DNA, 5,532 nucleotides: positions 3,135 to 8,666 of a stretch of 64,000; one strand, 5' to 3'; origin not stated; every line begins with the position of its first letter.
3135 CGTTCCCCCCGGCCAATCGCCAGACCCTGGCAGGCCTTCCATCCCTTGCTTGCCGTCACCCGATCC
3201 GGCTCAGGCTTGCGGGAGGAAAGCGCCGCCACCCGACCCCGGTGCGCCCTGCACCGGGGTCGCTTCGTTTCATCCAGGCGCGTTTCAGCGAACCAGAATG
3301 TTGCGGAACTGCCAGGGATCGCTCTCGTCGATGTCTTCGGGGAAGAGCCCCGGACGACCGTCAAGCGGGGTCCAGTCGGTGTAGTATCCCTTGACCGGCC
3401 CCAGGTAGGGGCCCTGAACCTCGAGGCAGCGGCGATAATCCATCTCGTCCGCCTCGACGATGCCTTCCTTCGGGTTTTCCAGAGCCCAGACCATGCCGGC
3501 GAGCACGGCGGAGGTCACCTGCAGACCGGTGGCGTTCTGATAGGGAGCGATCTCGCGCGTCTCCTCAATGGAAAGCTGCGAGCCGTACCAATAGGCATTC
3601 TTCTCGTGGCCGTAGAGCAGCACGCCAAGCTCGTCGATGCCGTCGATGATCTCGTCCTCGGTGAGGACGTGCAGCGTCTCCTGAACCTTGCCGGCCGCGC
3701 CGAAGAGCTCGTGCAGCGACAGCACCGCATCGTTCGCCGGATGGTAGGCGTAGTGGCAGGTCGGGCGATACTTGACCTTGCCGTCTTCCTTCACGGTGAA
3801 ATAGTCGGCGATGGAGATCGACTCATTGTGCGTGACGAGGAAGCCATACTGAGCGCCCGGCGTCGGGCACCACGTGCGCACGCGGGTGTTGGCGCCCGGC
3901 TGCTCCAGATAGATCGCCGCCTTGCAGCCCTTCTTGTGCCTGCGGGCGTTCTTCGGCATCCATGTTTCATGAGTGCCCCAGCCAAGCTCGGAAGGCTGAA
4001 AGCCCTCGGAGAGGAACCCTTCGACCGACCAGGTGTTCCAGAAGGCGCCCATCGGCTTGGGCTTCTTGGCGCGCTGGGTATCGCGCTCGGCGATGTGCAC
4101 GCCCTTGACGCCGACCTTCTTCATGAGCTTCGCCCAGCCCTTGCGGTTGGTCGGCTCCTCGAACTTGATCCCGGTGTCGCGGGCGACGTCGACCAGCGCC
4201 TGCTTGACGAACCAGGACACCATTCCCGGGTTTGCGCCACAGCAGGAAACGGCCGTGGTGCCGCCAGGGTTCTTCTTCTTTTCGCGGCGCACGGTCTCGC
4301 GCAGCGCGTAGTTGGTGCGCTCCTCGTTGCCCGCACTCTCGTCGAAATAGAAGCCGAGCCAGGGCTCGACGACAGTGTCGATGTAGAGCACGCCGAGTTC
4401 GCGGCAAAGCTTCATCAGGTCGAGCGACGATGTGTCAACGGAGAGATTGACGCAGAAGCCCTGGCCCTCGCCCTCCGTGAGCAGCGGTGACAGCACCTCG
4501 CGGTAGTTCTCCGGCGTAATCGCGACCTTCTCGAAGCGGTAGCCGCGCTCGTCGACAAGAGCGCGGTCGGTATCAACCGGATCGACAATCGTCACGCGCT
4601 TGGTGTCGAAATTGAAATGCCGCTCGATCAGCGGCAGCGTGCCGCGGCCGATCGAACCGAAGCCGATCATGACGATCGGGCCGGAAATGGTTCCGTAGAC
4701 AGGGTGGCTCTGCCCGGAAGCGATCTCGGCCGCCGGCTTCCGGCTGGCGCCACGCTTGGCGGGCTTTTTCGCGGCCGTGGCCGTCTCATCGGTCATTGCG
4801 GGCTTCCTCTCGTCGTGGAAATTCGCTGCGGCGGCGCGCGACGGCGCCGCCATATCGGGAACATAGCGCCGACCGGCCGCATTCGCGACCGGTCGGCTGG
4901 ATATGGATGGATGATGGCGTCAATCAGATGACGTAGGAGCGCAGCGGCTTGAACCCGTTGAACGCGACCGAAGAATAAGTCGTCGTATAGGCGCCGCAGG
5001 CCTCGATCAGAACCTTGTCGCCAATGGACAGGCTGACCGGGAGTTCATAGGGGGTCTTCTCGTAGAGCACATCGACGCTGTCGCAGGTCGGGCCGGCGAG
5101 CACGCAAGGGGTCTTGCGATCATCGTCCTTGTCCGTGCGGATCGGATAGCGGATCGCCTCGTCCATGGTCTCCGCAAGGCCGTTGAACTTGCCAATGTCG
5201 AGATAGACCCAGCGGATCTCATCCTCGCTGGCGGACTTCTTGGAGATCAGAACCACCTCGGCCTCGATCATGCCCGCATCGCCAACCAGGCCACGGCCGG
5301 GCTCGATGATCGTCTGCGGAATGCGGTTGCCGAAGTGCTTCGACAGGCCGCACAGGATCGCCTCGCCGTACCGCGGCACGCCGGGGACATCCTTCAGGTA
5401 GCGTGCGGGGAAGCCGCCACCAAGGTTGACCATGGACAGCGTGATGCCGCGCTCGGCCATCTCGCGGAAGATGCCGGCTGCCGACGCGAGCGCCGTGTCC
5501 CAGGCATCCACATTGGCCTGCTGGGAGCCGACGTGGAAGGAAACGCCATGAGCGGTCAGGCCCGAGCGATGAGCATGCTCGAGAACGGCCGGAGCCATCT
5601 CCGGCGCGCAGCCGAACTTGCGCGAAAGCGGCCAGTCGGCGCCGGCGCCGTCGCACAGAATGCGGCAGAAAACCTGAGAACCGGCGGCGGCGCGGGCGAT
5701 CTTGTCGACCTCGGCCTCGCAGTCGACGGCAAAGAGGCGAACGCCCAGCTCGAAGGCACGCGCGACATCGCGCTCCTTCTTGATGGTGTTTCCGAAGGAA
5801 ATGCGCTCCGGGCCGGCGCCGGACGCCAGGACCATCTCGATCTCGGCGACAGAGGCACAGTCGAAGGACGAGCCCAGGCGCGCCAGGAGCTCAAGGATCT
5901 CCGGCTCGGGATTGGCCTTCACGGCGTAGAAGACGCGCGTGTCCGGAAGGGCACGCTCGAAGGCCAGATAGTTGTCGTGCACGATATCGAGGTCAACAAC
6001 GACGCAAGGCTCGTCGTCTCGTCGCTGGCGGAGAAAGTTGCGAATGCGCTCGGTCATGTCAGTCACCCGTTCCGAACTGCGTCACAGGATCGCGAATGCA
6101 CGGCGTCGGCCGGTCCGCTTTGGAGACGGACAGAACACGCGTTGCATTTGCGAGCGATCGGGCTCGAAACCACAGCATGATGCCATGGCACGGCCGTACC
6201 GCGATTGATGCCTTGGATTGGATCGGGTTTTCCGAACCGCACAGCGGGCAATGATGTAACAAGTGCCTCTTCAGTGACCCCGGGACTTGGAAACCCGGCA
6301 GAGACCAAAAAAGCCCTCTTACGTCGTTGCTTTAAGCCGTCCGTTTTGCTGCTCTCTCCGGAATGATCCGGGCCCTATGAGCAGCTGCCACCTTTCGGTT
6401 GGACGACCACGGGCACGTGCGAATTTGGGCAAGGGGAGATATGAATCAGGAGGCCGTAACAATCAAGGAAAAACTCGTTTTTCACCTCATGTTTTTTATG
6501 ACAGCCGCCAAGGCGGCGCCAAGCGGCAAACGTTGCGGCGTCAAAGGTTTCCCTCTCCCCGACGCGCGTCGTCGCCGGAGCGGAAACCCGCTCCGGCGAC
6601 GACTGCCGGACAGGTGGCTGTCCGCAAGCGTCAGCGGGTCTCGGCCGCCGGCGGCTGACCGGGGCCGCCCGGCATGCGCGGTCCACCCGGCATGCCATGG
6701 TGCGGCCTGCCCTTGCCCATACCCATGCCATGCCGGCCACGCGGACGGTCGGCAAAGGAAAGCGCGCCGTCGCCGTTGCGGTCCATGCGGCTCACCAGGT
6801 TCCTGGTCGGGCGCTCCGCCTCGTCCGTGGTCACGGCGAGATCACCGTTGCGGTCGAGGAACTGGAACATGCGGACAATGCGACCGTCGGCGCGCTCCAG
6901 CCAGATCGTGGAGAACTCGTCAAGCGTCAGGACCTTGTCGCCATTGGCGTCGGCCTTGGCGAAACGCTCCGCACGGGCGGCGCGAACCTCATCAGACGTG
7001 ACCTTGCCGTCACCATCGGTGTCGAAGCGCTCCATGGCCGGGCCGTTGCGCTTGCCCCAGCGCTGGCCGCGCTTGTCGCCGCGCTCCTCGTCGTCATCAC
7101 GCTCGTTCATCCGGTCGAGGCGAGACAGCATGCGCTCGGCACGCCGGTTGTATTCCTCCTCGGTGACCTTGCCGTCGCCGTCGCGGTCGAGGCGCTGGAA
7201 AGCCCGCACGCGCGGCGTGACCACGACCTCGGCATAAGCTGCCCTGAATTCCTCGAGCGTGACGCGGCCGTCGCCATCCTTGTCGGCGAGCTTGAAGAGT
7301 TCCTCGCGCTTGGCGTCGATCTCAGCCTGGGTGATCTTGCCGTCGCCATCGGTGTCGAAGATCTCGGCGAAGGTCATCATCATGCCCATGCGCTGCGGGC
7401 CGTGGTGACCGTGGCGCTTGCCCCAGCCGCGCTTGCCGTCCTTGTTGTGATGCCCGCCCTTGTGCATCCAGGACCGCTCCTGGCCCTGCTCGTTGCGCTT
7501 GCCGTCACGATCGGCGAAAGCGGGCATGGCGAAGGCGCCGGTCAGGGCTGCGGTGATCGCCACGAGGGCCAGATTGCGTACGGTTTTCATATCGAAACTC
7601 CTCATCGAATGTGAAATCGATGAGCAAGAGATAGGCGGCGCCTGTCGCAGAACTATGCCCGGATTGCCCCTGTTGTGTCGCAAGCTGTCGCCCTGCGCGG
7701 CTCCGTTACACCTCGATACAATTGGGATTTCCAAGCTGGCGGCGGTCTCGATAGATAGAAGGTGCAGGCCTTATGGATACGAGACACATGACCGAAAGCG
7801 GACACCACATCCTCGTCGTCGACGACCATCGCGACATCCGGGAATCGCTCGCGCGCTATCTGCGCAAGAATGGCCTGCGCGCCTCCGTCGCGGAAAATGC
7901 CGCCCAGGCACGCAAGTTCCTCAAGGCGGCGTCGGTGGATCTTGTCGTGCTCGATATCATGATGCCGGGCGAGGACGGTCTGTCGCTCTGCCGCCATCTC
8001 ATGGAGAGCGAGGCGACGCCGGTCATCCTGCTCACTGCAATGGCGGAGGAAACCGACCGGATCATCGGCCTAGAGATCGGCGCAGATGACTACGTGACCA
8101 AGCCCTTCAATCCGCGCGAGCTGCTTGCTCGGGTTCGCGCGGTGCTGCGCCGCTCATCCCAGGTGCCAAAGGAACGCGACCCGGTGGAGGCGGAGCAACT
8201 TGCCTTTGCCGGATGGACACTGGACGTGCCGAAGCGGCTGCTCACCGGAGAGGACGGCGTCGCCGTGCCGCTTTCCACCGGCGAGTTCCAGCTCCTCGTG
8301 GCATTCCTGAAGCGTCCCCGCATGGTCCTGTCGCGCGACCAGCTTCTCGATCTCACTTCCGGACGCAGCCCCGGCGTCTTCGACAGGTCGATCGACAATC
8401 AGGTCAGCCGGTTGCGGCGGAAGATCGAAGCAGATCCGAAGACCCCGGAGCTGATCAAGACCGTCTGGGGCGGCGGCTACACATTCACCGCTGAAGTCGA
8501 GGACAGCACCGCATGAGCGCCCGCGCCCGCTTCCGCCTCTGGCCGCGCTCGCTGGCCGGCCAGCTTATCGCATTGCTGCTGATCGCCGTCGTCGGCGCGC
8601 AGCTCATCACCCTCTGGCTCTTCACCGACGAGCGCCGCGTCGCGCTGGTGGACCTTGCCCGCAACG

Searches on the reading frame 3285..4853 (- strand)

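Call 75: search_protein_families(library=pfam, proteins=[window:3285-4853:-], max_evalue=0.00001)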
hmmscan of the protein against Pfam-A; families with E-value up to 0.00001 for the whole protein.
window:3285-4853:- (522 aa): 2 families
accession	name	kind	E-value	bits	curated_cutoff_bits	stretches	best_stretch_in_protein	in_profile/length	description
PF03435.24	Sacchrp_dh_NADP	-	1e-37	129.8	25.1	1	60-202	1-129/129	Saccharopine dehydrogenase NADP binding domain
PF16653.10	Sacchrp_dh_C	-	7.3e-35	121.8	31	1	206-489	1-262/265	Saccharopine dehydrogenase C-terminal domain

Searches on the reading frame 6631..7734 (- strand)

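Call 75: search_protein_families(library=pfam, proteins=[window:6631-7734:-], max_evalue=0.00001)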
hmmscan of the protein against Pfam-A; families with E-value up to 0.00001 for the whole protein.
window:6631-7734:- (367 aa): 5 families
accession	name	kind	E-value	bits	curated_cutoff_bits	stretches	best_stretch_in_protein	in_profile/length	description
PF00036.39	EF-hand_1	-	7.7e-32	106.9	25.4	1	144-167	3-26/29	EF hand domain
PF13405.12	EF-hand_6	-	3.4e-28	95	25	0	145-167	4-26/30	EF-hand domain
PF13202.12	EF-hand_5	-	5.4e-23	79.8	25.9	0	145-165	3-23/25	EF hand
PF13499.12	EF-hand_7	-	2.1e-20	73.3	30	1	125-167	10-66/67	EF-hand domain pair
PF13833.12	EF-hand_8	-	6.6e-14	51.8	28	0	145-166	29-50/54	EF-hand domain pair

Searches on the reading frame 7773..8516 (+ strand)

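Call 75: search_protein_families(library=pfam, proteins=[window:7773-8516:+], max_evalue=0.00001)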
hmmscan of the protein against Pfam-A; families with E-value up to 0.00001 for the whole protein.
window:7773-8516:+ (247 aa): 2 families
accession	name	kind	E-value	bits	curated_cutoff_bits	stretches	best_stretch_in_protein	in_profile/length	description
PF00072.30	Response_reg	-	1.1e-31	109.7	30.2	1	13-122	1-111/111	Response regulator receiver domain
PF00486.34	Trans_reg_C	-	6.8e-22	77.8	26.2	1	164-238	3-77/77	Transcriptional regulatory protein, C terminal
